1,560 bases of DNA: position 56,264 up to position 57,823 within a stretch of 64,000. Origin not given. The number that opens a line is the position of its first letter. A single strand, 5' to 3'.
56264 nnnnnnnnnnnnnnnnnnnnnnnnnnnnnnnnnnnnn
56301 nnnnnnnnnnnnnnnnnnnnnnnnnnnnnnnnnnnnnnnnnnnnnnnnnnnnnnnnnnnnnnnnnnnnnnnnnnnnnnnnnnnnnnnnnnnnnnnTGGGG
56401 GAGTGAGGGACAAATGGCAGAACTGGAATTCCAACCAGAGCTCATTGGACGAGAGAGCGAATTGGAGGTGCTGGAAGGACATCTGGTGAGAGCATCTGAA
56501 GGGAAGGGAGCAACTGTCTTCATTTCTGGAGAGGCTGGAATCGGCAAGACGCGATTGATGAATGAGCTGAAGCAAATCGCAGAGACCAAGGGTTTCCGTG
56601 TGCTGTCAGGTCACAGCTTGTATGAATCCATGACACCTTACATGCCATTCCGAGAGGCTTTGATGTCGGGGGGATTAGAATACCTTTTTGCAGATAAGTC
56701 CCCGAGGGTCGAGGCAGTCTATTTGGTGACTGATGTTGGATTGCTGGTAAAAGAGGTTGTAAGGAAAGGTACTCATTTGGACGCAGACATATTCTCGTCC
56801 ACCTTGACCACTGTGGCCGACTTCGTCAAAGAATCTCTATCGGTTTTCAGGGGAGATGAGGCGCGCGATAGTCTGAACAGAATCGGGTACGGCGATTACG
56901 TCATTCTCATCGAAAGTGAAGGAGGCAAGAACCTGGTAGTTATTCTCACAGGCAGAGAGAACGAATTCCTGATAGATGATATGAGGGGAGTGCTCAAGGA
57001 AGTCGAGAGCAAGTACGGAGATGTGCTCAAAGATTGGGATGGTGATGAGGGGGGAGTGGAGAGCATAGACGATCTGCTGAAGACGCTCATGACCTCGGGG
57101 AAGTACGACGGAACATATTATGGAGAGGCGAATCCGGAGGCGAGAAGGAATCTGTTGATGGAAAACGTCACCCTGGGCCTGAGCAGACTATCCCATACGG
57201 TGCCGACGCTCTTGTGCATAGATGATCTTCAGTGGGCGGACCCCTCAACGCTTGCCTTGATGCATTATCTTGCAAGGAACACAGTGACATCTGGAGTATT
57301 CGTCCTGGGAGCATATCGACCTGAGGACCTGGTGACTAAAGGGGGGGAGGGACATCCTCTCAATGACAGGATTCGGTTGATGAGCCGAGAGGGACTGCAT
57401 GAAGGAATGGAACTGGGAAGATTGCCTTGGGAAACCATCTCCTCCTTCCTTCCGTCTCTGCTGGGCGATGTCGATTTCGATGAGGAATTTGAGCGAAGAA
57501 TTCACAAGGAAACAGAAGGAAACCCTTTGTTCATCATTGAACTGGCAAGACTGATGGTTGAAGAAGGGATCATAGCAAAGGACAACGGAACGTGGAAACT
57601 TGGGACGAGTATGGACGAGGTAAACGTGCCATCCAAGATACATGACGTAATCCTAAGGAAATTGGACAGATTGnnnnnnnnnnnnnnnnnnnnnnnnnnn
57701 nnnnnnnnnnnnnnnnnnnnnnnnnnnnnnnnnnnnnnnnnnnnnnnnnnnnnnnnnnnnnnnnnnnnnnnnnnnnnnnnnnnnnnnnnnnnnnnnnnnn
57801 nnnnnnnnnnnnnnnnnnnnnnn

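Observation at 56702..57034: Roadblock/LC7 (MglB-like) fold apparently inserted between Walker A and Walker B of the P-loop domain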

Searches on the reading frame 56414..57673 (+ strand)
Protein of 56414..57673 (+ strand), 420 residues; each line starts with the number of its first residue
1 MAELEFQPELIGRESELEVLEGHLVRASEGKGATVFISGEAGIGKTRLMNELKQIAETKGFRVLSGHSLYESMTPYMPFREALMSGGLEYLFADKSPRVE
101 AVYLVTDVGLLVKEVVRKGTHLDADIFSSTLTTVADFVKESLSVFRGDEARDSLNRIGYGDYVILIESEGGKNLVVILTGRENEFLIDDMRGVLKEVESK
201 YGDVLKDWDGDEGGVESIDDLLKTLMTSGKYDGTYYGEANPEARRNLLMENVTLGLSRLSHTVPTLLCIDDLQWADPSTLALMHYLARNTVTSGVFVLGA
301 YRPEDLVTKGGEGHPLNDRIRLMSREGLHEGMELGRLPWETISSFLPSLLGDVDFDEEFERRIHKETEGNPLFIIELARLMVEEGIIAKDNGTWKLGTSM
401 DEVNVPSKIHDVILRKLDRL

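Call 4: search_solved_structures(query=window:56414-57613:+, max_evalue=10, show_alignments=3)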
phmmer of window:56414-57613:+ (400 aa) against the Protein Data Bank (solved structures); distinct sequences matched with E-value up to 10: 10.
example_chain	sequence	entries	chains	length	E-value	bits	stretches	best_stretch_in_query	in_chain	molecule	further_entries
6g6q_A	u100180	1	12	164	0.087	15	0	158-234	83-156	Ika4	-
5haw_A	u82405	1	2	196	0.096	14.9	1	134-234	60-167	Nucleoid occlusion factor SlmA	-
4gct_A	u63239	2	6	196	0.098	14.8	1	134-234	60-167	Nucleoid occlusion factor SlmA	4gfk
7yq0_A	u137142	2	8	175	0.32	13.1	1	34-81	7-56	Adenylyl-sulfate kinase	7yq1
3f13_A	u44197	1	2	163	0.47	12.6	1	16-81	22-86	putative nudix hydrolase family member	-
9o9x_A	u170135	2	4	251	0.57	12.3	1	11-67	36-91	ABC transporter ATP-binding protein YtrE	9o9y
8a8h_A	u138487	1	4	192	0.58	12.3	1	21-80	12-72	APS kinase from Methanothermococcus thermolithotrophicus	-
4f0r_A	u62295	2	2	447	1.1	11.3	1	11-128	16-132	5-methylthioadenosine/S-adenosylhomocysteine deaminase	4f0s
8s0e_G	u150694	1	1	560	2.2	10.4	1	10-64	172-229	Cell division control protein 6 homolog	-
8rwv_F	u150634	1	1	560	2.2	10.4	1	10-64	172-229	Cell division control protein 6 homolog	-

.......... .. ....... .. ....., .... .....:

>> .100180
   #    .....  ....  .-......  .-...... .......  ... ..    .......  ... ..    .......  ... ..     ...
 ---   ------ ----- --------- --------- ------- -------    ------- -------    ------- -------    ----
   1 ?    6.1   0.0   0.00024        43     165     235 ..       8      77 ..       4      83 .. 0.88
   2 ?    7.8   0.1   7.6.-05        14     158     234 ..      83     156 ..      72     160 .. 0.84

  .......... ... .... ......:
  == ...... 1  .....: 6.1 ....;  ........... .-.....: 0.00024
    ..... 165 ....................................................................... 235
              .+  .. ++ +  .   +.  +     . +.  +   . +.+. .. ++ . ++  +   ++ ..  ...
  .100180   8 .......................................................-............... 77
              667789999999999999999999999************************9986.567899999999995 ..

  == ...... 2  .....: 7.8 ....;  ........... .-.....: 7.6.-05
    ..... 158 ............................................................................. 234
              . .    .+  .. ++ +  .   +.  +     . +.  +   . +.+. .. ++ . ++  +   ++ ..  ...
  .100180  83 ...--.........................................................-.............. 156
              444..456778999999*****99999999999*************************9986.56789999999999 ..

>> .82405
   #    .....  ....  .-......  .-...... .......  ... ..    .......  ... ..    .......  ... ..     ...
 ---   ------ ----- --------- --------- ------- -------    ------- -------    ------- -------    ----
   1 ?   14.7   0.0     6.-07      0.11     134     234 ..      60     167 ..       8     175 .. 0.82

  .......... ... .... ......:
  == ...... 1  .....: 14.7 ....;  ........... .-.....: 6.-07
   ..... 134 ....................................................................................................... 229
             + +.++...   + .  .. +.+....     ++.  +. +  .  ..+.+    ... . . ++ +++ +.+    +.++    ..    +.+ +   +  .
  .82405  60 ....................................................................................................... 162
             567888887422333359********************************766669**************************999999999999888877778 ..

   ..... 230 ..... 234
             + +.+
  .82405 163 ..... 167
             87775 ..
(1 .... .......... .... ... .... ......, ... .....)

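Call 5: find_homologous_proteins(query=window:56414-57673:+, max_evalue=0.001)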
Query window:56414-57673:+ (420 aa): 640 proteins with E <= 0.001 among 8000 candidates; the best 120 are listed.
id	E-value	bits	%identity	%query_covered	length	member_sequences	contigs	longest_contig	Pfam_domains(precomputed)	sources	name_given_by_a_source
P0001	2.7e-166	572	61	100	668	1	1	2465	PF10923.15,PF00515.35,PF13424.13,PF13176.13,PF07719.24,PF13191.13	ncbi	ncbi:MAG: BREX system ATP-binding domain-containing protein, partial [Thermoplasmata archaeon]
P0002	2.8e-157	542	58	100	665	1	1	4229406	PF10923.15,PF13424.13,PF07719.24,PF13191.13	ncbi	ncbi:MAG: DUF2791 family P-loop domain-containing protein, partial [Thermoplasmata archaeon]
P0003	2.5e-156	539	57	100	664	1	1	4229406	PF10923.15,PF13424.13,PF13191.13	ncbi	ncbi:MAG: DUF2791 family P-loop domain-containing protein, partial [Thermoplasmata archaeon]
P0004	1.4e-153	530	56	100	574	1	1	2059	PF10923.15,PF13191.13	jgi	-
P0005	1.1e-151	523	56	100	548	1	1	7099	PF10923.15,PF13191.13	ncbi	ncbi:MAG: BREX system ATP-binding domain-containing protein [Candidatus Hermodarchaeota archaeon]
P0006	1.5e-150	520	56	100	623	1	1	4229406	PF13424.13,PF01637.25,PF07719.24,PF13191.13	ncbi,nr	ncbi:MAG: AAA family ATPase [Thermoplasmata archaeon]|nr:MAG: AAA family ATPase [Thermoplasmata arch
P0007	1.9e-150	519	55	100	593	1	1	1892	PF10923.15,PF13191.13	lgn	-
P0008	2.4e-146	506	55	98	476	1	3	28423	PF10923.15,PF13191.13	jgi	jgi:predicted ATPase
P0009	6.4e-146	505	55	100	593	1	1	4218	PF10923.15,PF13191.13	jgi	jgi:predicted ATPase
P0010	1.2e-143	497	58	94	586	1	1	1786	PF13191.13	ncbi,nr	ncbi:MAG: AAA family ATPase, partial [Thermoplasmata archaeon]|nr:AAA family ATPase [Thermoplasmata 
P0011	1.0e-137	477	59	91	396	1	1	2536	PF10923.15,PF13191.13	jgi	jgi:predicted regulator of Ras-like GTPase activity (Roadblock/LC7/MglB family)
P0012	3.3e-134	466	52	100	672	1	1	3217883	PF13424.13,PF13176.13,PF13181.13,PF07719.24,PF13191.13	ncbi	ncbi:MAG: AAA family ATPase, partial [Methanomassiliicoccales archaeon]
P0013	7.7e-134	465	52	100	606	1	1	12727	PF13191.13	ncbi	-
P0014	6.8e-127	442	51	99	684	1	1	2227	PF00515.35,PF13424.13,PF13176.13,PF13181.13,PF07719.24,PF13191.13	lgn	-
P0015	1.4e-121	424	49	99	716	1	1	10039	PF00515.35,PF13424.13,PF13176.13,PF07719.24,PF13191.13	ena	-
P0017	2.1e-119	417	51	98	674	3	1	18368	PF17874.8,PF00515.35,PF13424.13,PF13191.13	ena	-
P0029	8.4e-91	323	56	65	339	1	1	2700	PF10923.15,PF13191.13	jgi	jgi:predicted regulator of Ras-like GTPase activity (Roadblock/LC7/MglB family)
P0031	1.4e-87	312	58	59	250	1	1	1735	-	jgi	jgi:predicted regulator of Ras-like GTPase activity (Roadblock/LC7/MglB family)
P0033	4.8e-83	297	42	87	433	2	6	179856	PF13191.13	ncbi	ncbi:MAG: AAA family ATPase [Thermoplasmata archaeon]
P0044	1.5e-53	200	44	39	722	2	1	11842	PF13424.13,PF13191.13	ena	-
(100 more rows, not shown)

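Call 16: predict_structure(protein=window:56414-57673:+)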
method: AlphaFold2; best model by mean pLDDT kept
length: 420 residues; sequences in the alignment: 1
mean_pLDDT: 35.4   pTM: 0.21
mean pLDDT of the five models: 35.4, 34.7, 34.5, 33.1, 32.2
residues with pLDDT >= 90: 0; 70-90: 0; 50-70: 34; < 50: 386
segments of 3 or more residues with pLDDT < 50: 1-376, 399-406
pLDDT, mean of each block of 10 residues (from residue 1): 26 26 29 32 37 45 40 34 37 32 28 25 28 30 25 26 29 30 33 38 39 43 36 30 35 33 33 34 37 31 29 32 33 33 33 36 40 49 60 60 47 55
secondary structure, 60 per line:
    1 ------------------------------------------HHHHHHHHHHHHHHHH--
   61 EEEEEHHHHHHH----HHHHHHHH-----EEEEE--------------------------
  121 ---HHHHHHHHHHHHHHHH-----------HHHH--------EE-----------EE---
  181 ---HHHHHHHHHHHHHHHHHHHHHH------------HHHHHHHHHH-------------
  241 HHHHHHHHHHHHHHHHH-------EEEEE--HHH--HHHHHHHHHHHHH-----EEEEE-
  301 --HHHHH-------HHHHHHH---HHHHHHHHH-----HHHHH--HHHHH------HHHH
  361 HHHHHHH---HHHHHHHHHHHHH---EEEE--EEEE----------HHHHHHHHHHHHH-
elements in order: H43-58 E61-65 H66-72 H77-84 E90-94 H124-139 H151-154 H184-205 H218-227 H241-257 E265-269 H277-289 E295-299 H303-307 H315-321 H325-333 H339-343 H346-350 H357-367 H371-383 E387-390 E393-396 H407-419

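Call 18: find_encoding_contigs(protein=P0002, flank=6000, max_places=3)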
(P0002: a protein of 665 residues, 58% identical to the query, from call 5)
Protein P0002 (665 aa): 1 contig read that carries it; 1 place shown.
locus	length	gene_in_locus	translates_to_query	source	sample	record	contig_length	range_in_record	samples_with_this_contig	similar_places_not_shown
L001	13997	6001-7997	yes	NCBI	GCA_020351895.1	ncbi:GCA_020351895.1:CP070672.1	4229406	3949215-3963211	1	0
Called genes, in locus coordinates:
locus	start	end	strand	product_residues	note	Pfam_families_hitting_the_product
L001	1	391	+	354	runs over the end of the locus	-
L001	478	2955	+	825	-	PF01138:RNase_PH, PF03725:RNase_PH_C, PF01138:RNase_PH, PF00013:KH_1, PF00575:S1, PF24685:OB_RRP5_4th (faint), PF00575:S1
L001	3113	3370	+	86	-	PF17146:PIN_6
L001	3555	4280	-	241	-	-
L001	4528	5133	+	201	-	-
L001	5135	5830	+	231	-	PF08843:AbiEii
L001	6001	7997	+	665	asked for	PF10923:BrxC_BrxD (weak), PF13191:AAA_16, PF07719:TPR_2 (faint), PF13424:TPR_12 (weak)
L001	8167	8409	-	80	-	-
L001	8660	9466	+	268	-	PF13424:TPR_12 (faint), PF13428:TPR_14 (faint), PF13371:TPR_9 (weak), PF00515:TPR_1, PF07719:TPR_2, PF13181:TPR_8, PF13414:TPR_11 (weak), PF14559:TPR_19 (weak), +5 more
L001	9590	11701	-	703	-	PF02730:AFOR_N, PF01314:AFOR_C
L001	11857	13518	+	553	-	PF02730:AFOR_N, PF01314:AFOR_C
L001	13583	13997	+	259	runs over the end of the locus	-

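Call 19: find_encoding_contigs(protein=P0012, flank=6000, max_places=3)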
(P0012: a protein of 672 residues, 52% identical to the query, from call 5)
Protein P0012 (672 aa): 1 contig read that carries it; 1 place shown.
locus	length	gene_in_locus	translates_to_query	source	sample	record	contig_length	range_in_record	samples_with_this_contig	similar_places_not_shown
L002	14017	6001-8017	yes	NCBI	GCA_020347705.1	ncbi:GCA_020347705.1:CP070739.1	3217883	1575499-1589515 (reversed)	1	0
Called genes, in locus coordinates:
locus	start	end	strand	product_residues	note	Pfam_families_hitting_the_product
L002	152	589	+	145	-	PF01402:RHH_1, PF17723:RHH_8 (faint)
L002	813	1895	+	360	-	PF00091:Tubulin, PF12327:FtsZ_C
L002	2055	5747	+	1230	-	PF00932:LTD, PF10342:Kre9_KNH (faint), PF13750:Big_3_3 (faint), PF22352:K319L-like_PKD (faint), PF00801:PKD (faint), PF18911:PKD_4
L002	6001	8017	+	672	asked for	PF13191:AAA_16, PF07719:TPR_2 (faint), PF13424:TPR_12 (faint), PF13176:TPR_7 (faint), PF13181:TPR_8 (faint)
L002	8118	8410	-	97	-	PF01155:HypA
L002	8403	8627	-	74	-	PF01455:HupF_HypC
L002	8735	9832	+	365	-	PF00155:Aminotran_1_2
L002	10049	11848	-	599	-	PF02934:GatB_N, PF02637:GatB_Yqey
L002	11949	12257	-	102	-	PF00583:Acetyltransf_1, PF13508:Acetyltransf_7 (weak)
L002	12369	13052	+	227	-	PF23023:Anti-Pycsar_Apyc1 (weak), PF00753:Lactamase_B, PF19583:ODP (weak), PF12706:Lactamase_B_2 (faint)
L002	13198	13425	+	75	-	PF01106:NifU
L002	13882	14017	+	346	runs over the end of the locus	PF04055:Radical_SAM, PF13353:Fer4_12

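Call 20: predict_structure(alignment_id=A1)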
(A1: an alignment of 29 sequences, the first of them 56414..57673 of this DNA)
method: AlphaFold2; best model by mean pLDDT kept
length: 420 residues; sequences in the alignment: 29
mean_pLDDT: 81.0   pTM: 0.76
mean pLDDT of the five models: 81.0, 80.4, 79.8, 79.0, 77.7
residues with pLDDT >= 90: 144; 70-90: 192; 50-70: 55; < 50: 29
segments of 3 or more residues with pLDDT < 50: 1-3, 133-135, 137-153, 418-420
pLDDT, mean of each block of 10 residues (from residue 1): 58 94 97 96 91 96 93 86 88 78 81 82 59 49 38 57 80 83 84 87 79 78 82 64 82 89 94 93 96 96 77 84 96 94 89 90 87 86 85 80 55 49
secondary structure, 60 per line:
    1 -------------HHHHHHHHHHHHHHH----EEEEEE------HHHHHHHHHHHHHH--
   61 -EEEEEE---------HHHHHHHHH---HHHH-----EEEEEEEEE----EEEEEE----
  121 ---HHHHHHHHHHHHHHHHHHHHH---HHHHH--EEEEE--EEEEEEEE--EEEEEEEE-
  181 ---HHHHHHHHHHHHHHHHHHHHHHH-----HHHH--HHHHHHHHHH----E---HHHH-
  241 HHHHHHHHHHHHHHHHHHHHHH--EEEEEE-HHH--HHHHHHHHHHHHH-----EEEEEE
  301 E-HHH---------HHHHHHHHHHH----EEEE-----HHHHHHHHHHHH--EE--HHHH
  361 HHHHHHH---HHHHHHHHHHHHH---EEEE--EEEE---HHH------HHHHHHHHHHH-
elements in order: H14-28 E33-38 H45-58 E62-67 H77-85 H89-92 E98-106 E111-116 H124-144 H148-152 E155-159 E162-169 E172-179 H184-206 H212-215 H218-227 H236-239 H241-262 E265-270 H277-289 E295-301 H315-325 E330-333 H339-350 H357-367 H371-383 E387-390 E393-396 H409-419

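Call 23: fold_search(model_id=the predicted structure, library=pdb)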
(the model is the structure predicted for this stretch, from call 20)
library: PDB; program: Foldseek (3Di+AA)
matches with E <= 10: 1627; with E <= 0.001: 224
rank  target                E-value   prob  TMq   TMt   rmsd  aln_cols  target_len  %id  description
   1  9cac_J                1.2e-09  1.00  0.37  0.37  13.7       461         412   14  Cryo-EM structure of the RuvBL lobe of the native human TIP60 complex (composite structure) (released 2025-06-18)
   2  9ca7_H                1.3e-09  1.00  0.37  0.36  14.2       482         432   12  Cryo-EM structure of human SRCAP-nucleosome complex in the fully-engaged state (composite structure) (released 2025-06-18)
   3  8qyv_U                1.6e-09  1.00  0.35  0.33  14.2       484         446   12  SWR1-hexasome complex (released 2024-10-02)
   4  9c57_F                2.9e-09  1.00  0.37  0.36  14.0       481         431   13  Reconstituted P400 Subcomplex of the human TIP60 complex (released 2024-08-21)
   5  8eu9_U                3.0e-09  1.00  0.34  0.33  14.8       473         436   13  Class1 of the INO80-Nucleosome complex (released 2023-07-12)
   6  8xvg_D                3.2e-09  1.00  0.34  0.34  15.7       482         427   14  Structure of human NuA4/TIP60 complex (released 2024-07-24)
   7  9c57_D                4.8e-09  1.00  0.36  0.35  13.1       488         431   14  Reconstituted P400 Subcomplex of the human TIP60 complex (released 2024-08-21)
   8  9ca7_F                6.1e-09  1.00  0.37  0.36  16.2       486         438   12  Cryo-EM structure of human SRCAP-nucleosome complex in the fully-engaged state (composite structure) (released 2025-06-18)
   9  9cac_E                6.1e-09  1.00  0.33  0.33  13.6       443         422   14  Cryo-EM structure of the RuvBL lobe of the native human TIP60 complex (composite structure) (released 2025-06-18)
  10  8x15_N                6.5e-09  1.00  0.36  0.36  15.8       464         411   13  Structure of nucleosome-bound SRCAP-C in the apo state (released 2024-03-06)
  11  9cac_H                6.5e-09  1.00  0.36  0.36  13.3       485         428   13  Cryo-EM structure of the RuvBL lobe of the native human TIP60 complex (composite structure) (released 2025-06-18)
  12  8oo7_F                6.9e-09  1.00  0.39  0.37  15.8       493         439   13  CryoEM Structure INO80core Hexasome complex composite model state1 (released 2023-07-26)
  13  9ca7_J                6.9e-09  1.00  0.37  0.37  14.2       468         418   13  Cryo-EM structure of human SRCAP-nucleosome complex in the fully-engaged state (composite structure) (released 2025-06-18)
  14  9b1d_H                9.2e-09  1.00  0.37  0.35  16.1       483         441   12  Cryo-EM structure of native SWR1 bound to DNA (composite structure) (released 2024-10-09)
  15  6igm_D                9.8e-09  1.00  0.34  0.36  16.2       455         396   15  Cryo-EM Structure of Human SRCAP Complex (released 2019-07-24)
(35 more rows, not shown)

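Call 43: find_encoding_contigs(protein=P0008, flank=6000, max_places=3)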
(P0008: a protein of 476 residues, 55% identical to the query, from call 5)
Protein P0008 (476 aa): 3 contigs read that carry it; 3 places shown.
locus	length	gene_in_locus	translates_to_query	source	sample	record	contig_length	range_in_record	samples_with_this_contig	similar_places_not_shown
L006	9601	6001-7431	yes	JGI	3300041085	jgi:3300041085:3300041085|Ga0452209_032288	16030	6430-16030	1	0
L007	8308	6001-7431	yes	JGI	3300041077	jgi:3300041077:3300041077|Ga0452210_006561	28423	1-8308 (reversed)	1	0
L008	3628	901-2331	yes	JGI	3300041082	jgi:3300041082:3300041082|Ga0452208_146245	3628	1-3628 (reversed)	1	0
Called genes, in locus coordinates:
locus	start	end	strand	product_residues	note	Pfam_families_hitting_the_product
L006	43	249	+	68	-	-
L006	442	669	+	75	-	-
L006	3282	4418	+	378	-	PF18911:PKD_4, PF00801:PKD (weak)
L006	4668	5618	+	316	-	PF26549:Tricorn_N (faint), PF07676:PD40 (faint)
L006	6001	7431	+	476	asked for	PF10923:BrxC_BrxD (faint), PF13191:AAA_16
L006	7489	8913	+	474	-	-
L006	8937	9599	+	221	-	?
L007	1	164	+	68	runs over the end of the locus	-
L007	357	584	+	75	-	-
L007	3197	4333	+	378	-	PF18911:PKD_4, PF00801:PKD (weak)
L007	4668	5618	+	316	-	PF26549:Tricorn_N (faint), PF07676:PD40 (faint)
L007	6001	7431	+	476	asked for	PF10923:BrxC_BrxD (faint), PF13191:AAA_16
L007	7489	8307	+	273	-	?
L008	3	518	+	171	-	?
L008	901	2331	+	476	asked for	PF10923:BrxC_BrxD (faint), PF13191:AAA_16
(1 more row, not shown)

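Call 58: find_encoding_contigs(protein=P0033, flank=5000, max_places=2)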
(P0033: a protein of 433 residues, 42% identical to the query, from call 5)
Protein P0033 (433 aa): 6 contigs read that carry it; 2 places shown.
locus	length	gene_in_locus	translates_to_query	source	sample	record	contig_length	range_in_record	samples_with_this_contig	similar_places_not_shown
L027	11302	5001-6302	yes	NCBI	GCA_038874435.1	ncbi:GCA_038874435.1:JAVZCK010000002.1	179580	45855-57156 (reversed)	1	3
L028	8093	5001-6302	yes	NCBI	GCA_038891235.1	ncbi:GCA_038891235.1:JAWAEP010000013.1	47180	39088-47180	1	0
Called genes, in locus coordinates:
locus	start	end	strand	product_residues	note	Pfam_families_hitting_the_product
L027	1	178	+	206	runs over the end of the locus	PF00177:Ribosomal_S7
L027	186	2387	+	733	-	PF00009:GTP_EFTU, PF22042:EF-G_D2, PF03144:GTP_EFTU_D2, PF14492:EFG_III, PF03764:EFG_IV, PF00679:EFG_C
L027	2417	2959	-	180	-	PF25084:LbH_EIF2B, PF00132:Hexapep, PF25087:GMPPB_C (weak), PF14602:Hexapep_2, PF00132:Hexapep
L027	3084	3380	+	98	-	PF01910:Thiamine_BP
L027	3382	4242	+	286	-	PF22025:ThiI_fer, PF02926:THUMP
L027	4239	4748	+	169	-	PF02572:CobA_CobO_BtuR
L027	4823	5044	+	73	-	PF13191:AAA_16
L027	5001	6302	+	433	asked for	PF13191:AAA_16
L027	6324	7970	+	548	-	-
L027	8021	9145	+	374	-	PF00155:Aminotran_1_2, PF00266:Aminotran_5 (weak), PF01053:Cys_Met_Meta_PP (weak), PF01041:DegT_DnrJ_EryC1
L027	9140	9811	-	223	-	PF01865:PhoU_div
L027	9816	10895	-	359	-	PF00005:ABC_tran, PF13304:AAA_21 (faint)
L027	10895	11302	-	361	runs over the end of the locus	PF00005:ABC_tran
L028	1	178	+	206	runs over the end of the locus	PF00177:Ribosomal_S7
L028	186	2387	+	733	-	PF00009:GTP_EFTU, PF22042:EF-G_D2, PF03144:GTP_EFTU_D2, PF14492:EFG_III, PF03764:EFG_IV, PF00679:EFG_C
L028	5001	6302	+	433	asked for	PF13191:AAA_16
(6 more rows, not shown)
